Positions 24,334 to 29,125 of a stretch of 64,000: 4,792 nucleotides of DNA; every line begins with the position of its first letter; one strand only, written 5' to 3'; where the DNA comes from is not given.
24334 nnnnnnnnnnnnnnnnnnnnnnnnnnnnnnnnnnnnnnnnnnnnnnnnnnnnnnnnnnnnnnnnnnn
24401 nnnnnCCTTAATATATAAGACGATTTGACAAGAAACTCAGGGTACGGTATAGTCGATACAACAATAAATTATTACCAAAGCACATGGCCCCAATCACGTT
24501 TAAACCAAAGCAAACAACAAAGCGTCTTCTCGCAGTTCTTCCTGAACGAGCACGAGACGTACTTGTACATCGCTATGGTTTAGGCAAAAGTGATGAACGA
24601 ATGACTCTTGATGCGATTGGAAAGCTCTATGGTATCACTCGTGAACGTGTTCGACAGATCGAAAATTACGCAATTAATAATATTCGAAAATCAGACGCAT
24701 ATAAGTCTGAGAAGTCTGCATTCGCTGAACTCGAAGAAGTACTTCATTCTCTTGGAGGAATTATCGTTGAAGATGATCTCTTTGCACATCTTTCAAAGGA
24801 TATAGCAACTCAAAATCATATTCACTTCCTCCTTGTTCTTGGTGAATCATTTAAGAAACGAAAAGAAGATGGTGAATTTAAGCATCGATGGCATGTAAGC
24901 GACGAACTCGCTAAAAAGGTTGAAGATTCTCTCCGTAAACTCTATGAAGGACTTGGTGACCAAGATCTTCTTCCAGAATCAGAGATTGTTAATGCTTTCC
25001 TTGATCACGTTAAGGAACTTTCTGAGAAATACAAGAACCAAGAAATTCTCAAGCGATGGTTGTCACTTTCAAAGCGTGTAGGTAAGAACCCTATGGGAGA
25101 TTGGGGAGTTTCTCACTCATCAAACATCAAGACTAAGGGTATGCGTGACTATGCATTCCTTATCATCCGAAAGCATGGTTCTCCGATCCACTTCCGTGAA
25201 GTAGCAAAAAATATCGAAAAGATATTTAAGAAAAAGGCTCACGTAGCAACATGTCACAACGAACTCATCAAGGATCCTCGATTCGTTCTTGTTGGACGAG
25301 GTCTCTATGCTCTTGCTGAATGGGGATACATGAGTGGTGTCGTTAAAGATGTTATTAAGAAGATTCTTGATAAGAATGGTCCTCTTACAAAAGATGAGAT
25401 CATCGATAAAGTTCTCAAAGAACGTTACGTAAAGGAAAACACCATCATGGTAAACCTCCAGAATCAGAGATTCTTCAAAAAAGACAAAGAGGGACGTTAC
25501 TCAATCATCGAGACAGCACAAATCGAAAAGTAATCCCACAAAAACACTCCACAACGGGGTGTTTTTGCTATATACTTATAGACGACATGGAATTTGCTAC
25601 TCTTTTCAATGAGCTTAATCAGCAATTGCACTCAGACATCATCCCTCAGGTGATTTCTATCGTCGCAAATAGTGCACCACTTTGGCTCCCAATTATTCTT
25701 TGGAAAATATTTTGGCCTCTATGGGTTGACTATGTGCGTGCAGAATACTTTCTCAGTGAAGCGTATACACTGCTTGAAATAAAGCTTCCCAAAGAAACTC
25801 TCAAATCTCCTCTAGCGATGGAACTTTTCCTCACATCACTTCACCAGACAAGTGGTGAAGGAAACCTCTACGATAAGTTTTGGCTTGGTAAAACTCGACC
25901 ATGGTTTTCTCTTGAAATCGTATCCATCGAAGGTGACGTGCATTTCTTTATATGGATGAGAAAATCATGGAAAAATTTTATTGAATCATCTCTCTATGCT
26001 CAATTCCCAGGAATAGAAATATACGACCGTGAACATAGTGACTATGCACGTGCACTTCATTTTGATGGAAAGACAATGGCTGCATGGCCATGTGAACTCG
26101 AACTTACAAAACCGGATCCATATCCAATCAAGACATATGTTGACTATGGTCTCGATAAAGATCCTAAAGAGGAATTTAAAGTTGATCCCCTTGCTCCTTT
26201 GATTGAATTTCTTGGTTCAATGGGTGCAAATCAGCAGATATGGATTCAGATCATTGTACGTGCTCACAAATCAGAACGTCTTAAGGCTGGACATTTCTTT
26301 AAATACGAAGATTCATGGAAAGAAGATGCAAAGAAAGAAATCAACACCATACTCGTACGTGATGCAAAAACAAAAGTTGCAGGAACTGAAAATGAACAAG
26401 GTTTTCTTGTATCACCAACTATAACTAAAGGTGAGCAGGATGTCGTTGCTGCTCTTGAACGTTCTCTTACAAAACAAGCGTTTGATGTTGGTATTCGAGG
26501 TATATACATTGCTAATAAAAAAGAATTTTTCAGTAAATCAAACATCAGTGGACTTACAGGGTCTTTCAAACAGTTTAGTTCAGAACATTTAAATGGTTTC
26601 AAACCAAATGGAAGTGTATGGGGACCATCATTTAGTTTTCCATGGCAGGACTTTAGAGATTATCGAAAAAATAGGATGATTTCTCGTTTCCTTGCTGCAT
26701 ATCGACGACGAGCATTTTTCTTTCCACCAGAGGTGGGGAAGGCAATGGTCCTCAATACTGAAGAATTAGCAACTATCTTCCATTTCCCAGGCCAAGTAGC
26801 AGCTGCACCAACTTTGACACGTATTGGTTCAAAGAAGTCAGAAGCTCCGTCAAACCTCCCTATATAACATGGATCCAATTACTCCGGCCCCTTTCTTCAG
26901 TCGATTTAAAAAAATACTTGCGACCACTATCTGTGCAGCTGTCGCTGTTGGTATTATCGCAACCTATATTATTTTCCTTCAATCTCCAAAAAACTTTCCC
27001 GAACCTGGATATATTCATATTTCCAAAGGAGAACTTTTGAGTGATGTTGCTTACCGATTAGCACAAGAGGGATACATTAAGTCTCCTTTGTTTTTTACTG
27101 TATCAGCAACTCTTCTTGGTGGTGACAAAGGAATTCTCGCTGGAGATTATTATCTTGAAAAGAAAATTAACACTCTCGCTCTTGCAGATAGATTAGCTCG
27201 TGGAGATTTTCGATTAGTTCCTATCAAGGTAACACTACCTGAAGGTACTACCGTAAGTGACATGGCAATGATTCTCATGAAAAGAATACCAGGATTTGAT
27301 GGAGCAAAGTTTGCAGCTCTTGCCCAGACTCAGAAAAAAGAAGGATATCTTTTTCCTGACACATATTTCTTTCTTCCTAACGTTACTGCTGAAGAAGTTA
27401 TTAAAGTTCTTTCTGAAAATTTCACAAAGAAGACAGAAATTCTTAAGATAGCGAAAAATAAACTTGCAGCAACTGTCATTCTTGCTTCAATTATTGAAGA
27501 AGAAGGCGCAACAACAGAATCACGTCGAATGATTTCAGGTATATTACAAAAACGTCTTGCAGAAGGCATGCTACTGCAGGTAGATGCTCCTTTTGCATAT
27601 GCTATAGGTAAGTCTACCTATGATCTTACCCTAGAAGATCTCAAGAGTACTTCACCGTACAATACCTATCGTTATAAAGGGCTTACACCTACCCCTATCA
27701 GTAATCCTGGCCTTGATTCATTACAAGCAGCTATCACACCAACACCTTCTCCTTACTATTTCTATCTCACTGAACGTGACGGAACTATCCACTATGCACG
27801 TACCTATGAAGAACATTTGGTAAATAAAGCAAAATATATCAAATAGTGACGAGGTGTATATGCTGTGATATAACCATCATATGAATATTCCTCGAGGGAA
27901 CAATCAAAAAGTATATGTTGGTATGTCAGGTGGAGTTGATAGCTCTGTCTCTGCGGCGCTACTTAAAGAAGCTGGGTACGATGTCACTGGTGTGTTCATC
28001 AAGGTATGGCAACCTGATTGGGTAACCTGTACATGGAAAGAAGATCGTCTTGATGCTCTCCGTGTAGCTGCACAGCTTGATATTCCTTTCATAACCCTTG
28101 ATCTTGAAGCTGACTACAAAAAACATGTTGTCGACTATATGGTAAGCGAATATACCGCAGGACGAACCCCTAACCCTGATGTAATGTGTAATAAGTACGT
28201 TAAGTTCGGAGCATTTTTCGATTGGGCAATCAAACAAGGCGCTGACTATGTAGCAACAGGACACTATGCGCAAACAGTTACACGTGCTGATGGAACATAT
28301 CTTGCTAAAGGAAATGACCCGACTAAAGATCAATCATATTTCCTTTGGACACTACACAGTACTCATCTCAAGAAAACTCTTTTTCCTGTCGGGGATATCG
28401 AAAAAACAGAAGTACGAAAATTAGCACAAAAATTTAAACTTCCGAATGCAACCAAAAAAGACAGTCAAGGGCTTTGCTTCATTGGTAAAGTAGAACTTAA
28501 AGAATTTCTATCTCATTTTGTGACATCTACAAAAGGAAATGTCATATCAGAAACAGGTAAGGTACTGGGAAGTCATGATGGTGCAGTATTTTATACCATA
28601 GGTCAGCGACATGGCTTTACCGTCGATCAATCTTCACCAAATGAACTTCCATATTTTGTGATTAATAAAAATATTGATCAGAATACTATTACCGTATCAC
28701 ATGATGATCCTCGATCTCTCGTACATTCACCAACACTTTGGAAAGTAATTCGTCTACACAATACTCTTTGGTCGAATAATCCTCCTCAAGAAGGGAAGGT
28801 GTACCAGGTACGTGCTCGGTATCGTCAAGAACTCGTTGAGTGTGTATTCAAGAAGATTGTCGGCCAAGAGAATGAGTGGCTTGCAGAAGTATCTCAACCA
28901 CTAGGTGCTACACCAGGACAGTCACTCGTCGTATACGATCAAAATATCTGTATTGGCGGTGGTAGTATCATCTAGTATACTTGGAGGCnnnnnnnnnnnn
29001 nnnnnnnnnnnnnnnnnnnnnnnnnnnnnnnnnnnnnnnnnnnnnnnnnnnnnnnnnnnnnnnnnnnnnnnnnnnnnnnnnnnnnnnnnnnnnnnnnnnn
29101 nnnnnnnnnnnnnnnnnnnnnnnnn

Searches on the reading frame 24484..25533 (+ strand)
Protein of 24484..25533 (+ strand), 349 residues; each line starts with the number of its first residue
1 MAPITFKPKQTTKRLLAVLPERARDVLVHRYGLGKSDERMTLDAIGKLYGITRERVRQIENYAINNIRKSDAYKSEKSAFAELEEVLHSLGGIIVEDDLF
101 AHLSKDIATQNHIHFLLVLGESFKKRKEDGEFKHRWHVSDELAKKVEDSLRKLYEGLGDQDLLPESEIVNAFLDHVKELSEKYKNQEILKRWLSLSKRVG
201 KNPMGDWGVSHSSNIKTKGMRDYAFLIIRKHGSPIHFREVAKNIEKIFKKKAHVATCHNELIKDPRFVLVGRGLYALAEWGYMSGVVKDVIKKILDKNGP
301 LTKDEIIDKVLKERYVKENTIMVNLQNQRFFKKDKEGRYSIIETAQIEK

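Call 58: search_protein_families(library=pfam, proteins=[window:24484-25533:+], max_evalue=0.00001)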
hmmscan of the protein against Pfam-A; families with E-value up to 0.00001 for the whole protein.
window:24484-25533:+ (349 aa): 2 families
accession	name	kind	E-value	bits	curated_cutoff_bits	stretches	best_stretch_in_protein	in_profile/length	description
PF04545.22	Sigma70_r4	-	1.3e-15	57.1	24.1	1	15-69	1-50/50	Sigma-70, region 4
PF05066.19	HARE-HTH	-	1.2e-08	35.7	25.9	0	221-280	4-71/71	HB1, ASXL, restriction endonuclease HTH domain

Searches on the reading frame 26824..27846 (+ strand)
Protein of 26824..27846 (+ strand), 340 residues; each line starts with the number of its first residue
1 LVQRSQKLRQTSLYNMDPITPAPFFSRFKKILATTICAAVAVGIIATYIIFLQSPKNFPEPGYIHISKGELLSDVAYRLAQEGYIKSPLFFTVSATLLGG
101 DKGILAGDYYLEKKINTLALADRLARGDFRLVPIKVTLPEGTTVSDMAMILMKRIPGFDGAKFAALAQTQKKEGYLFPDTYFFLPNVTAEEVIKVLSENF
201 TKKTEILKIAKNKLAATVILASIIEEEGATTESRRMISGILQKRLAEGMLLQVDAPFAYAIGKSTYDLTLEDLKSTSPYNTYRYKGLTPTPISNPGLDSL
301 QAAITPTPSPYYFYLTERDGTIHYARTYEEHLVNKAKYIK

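Call 58: search_protein_families(library=pfam, proteins=[window:26824-27846:+], max_evalue=0.00001)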
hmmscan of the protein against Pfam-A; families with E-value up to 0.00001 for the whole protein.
window:26824-27846:+ (340 aa): 1 family
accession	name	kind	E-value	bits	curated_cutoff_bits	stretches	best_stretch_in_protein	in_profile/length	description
PF02618.21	YceG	-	4.6e-69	233.4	32.4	1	64-337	1-275/275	YceG-like family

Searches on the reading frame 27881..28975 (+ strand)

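Call 58: search_protein_families(library=pfam, proteins=[window:27881-28975:+], max_evalue=0.00001)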
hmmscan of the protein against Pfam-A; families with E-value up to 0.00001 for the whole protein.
window:27881-28975:+ (364 aa): 4 families
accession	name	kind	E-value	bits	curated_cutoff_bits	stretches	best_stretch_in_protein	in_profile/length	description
PF03054.22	tRNA_Me_trans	-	1.8e-76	256.8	20.6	1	9-203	1-202/202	tRNA methyl transferase HUP domain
PF20259.3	tRNA_Me_trans_M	-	7.3e-19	67.5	27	1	207-274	1-66/66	tRNA methyl transferase PRC-barrel domain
PF20258.4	tRNA_Me_trans_C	-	1.9e-11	44.5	20.6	1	289-363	3-77/77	Aminomethyltransferase beta-barrel domain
PF02540.23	NAD_synthase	-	3.7e-09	36.5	21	1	7-80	17-86/242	NAD synthase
